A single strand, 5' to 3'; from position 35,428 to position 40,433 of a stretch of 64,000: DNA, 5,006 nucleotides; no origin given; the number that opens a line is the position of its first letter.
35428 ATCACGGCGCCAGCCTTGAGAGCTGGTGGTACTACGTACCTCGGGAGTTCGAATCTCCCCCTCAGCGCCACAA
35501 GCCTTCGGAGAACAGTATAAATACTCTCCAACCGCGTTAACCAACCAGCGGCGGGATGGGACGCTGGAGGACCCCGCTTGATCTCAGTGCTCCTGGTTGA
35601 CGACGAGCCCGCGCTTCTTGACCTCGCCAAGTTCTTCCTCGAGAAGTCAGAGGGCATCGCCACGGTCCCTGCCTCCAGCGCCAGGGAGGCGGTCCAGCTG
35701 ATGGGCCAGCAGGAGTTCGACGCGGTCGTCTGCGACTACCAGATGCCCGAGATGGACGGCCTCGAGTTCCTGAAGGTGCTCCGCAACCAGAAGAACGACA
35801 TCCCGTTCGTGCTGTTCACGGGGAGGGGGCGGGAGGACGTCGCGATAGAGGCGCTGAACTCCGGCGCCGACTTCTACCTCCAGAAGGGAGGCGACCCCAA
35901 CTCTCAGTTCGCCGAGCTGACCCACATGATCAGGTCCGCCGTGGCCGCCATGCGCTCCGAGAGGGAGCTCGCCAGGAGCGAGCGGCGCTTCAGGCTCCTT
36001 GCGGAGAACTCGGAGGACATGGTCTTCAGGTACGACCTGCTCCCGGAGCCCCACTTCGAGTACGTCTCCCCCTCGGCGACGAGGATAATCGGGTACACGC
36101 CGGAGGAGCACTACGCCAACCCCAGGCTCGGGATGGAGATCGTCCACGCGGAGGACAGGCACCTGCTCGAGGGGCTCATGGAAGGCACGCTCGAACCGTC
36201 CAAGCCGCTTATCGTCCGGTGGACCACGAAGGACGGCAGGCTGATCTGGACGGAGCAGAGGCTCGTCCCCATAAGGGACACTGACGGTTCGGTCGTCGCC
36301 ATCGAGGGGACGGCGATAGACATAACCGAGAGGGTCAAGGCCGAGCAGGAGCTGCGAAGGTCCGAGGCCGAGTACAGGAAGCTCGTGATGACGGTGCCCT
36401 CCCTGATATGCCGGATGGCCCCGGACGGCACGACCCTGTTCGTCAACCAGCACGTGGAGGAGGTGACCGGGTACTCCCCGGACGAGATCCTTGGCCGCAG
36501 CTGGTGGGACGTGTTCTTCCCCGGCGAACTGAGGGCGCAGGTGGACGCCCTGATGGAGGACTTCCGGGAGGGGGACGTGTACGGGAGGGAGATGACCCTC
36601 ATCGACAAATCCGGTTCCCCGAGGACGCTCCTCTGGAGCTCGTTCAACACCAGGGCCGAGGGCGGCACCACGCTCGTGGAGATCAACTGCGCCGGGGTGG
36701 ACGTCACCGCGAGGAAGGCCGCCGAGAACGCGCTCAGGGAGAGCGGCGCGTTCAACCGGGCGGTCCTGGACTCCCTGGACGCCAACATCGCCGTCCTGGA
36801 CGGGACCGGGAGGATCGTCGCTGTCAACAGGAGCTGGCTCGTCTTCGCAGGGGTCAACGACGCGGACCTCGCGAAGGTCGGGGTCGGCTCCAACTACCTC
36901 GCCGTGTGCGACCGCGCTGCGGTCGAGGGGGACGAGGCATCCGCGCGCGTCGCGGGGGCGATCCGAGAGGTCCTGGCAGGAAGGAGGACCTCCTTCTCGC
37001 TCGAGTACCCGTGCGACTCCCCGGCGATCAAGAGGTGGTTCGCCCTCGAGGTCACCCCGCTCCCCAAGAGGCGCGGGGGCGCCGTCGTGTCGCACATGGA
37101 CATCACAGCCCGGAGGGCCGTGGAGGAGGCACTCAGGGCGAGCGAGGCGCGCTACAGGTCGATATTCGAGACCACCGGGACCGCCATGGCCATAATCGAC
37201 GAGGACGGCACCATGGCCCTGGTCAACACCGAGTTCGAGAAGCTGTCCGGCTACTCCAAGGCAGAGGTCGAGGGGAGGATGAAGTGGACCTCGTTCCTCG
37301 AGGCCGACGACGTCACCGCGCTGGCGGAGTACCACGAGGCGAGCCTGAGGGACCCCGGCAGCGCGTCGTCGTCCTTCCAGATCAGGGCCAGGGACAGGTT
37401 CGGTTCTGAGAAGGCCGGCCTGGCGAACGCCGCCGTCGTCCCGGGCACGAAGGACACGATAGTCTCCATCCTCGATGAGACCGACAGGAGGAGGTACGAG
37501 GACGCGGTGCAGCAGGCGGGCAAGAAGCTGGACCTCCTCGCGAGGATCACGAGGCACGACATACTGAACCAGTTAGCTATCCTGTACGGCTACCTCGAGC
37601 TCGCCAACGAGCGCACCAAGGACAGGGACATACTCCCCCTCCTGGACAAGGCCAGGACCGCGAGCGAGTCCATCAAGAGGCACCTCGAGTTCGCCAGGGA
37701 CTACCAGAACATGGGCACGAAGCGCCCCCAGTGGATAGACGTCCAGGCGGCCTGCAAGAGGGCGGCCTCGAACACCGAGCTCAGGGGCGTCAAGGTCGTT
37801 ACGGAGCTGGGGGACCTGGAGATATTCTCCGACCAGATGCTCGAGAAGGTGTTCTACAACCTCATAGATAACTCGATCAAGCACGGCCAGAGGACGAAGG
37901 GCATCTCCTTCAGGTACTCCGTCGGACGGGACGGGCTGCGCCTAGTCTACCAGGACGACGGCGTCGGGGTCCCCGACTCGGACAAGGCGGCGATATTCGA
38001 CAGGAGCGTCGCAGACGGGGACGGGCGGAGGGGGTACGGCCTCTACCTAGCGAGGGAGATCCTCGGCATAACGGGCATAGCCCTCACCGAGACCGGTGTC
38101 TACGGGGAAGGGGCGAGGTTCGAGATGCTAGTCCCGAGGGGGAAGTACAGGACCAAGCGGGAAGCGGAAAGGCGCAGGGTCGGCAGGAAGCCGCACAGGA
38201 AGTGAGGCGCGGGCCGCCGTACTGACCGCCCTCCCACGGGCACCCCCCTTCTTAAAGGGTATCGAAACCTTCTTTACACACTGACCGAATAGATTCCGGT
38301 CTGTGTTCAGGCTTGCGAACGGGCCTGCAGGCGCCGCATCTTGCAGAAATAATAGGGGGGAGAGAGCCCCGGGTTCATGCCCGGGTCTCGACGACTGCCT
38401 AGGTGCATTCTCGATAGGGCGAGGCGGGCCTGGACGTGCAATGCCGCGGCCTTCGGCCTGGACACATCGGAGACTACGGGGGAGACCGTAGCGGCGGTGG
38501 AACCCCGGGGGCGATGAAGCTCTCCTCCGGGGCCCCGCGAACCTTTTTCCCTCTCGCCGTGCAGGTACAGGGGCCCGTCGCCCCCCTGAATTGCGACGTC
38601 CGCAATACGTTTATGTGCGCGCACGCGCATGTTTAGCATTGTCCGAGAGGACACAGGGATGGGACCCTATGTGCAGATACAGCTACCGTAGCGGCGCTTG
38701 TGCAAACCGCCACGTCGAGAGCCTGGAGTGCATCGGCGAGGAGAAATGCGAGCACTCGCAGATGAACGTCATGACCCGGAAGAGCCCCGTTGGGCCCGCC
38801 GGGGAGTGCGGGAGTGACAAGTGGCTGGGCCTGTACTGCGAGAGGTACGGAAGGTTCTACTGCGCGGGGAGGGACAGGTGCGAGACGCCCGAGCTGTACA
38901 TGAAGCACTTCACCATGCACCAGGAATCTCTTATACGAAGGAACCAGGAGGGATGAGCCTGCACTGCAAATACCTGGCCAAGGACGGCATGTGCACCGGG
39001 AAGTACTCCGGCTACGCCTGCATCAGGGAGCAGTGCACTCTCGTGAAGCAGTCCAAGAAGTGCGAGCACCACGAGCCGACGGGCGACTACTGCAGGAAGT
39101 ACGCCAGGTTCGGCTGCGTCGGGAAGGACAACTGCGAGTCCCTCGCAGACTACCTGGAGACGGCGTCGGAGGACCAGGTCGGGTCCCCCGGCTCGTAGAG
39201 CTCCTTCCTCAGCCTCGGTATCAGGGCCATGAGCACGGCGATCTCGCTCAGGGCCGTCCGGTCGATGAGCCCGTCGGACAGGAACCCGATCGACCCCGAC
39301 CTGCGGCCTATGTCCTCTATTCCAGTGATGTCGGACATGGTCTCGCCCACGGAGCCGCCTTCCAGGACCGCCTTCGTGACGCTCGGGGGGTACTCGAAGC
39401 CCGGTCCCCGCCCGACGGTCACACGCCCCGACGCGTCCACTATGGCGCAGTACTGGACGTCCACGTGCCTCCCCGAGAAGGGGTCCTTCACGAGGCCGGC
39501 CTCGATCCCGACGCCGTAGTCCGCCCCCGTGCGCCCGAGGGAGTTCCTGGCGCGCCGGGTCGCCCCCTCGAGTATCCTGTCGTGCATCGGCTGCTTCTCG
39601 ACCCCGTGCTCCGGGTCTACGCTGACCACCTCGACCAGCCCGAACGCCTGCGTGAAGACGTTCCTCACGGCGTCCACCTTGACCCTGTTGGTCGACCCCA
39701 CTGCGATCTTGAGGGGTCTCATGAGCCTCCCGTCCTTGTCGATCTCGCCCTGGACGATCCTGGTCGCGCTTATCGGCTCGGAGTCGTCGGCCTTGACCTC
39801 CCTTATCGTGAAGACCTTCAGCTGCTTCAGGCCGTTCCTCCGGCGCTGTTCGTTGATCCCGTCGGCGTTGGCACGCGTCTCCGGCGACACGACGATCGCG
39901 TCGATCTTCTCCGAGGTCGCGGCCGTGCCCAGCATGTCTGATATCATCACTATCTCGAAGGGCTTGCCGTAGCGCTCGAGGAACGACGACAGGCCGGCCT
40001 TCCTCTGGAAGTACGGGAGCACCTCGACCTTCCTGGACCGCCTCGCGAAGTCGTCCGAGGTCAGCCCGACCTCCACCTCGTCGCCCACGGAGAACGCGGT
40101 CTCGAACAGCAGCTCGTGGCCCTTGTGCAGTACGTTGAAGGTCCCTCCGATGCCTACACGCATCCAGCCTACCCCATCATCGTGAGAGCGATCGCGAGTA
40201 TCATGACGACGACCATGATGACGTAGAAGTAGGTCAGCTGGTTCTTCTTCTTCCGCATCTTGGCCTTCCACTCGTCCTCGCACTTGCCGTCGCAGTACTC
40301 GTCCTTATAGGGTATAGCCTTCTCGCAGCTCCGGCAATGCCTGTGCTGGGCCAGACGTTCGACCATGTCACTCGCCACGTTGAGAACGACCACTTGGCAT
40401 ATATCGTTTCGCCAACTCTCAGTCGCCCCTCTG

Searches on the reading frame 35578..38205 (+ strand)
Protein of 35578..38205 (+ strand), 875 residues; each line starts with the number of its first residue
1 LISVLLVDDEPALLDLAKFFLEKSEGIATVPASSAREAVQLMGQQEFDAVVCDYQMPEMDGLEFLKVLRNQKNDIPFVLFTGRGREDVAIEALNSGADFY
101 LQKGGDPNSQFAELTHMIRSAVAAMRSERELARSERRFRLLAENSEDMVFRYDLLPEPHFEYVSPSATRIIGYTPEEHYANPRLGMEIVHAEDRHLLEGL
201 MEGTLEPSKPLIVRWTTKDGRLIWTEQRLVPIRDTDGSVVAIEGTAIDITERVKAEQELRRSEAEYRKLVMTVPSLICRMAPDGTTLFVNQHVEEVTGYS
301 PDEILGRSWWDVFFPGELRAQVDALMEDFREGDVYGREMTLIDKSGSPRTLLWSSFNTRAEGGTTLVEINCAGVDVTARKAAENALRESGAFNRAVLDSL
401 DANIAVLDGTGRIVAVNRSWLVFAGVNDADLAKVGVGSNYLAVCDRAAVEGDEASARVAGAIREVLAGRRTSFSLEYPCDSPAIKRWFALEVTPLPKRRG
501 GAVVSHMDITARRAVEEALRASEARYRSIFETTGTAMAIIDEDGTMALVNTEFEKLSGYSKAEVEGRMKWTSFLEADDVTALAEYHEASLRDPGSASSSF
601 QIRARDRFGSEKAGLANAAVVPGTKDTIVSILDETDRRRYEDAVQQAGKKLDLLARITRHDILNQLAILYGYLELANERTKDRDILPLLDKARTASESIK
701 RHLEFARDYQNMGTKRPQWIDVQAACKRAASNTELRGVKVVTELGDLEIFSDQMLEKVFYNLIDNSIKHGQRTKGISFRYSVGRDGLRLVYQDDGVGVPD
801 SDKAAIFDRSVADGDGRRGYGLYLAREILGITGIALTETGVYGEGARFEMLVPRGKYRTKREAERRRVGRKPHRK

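Call 76: search_protein_families(library=pfam, proteins=[window:35578-38205:+], max_evalue=0.00001)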
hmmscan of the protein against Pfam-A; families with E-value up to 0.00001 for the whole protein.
window:35578-38205:+ (875 aa): 8 families
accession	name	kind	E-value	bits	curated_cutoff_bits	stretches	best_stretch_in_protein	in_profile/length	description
PF08448.16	PAS_4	-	2.1e-35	121.7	23.1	3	273-380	4-109/110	PAS fold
PF08447.18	PAS_3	-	4.4e-34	117.1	25.6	2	162-246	3-89/89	PAS fold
PF13426.13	PAS_9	-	1.4e-29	102.9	27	2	280-377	7-102/103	PAS domain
PF00989.32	PAS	-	2.4e-29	102.1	22.6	2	525-579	2-56/113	PAS fold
PF00072.30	Response_reg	-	2.2e-24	86.2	30.2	1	4-108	1-104/111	Response regulator receiver domain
PF13188.13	PAS_8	-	6.1e-24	83.5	21.8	0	524-577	1-51/65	PAS domain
PF02518.31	HATPase_c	-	9.7e-12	45.7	26.4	1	754-854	5-109/111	Histidine kinase-, DNA gyrase B-, and HSP90-like ATPase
PF12860.13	PAS_7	-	1.6e-10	41.5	27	1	397-517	1-115/115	PAS fold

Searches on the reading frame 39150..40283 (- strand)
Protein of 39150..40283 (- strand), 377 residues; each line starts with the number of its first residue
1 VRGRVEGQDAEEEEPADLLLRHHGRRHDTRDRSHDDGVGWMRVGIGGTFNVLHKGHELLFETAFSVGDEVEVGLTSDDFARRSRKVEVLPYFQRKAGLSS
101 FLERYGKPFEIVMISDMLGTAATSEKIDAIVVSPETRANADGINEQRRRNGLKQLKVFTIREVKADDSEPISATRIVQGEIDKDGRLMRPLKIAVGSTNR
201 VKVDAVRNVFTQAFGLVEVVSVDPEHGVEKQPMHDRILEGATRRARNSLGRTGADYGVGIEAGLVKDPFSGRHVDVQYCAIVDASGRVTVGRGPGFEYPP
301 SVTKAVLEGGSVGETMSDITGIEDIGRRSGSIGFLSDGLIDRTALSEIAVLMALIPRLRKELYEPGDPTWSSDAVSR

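Call 76: search_protein_families(library=pfam, proteins=[window:39150-40283:-], max_evalue=0.00001)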
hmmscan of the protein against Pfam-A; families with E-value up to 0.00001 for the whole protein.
window:39150-40283:- (377 aa): 2 families
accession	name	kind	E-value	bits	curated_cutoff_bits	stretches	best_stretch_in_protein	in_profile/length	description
PF01931.24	NTPase_I-T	-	1.6e-49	168.3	25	1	196-358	1-162/162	Protein of unknown function DUF84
PF01467.32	CTP_transf_like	-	4e-12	46.9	21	1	46-178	3-132/133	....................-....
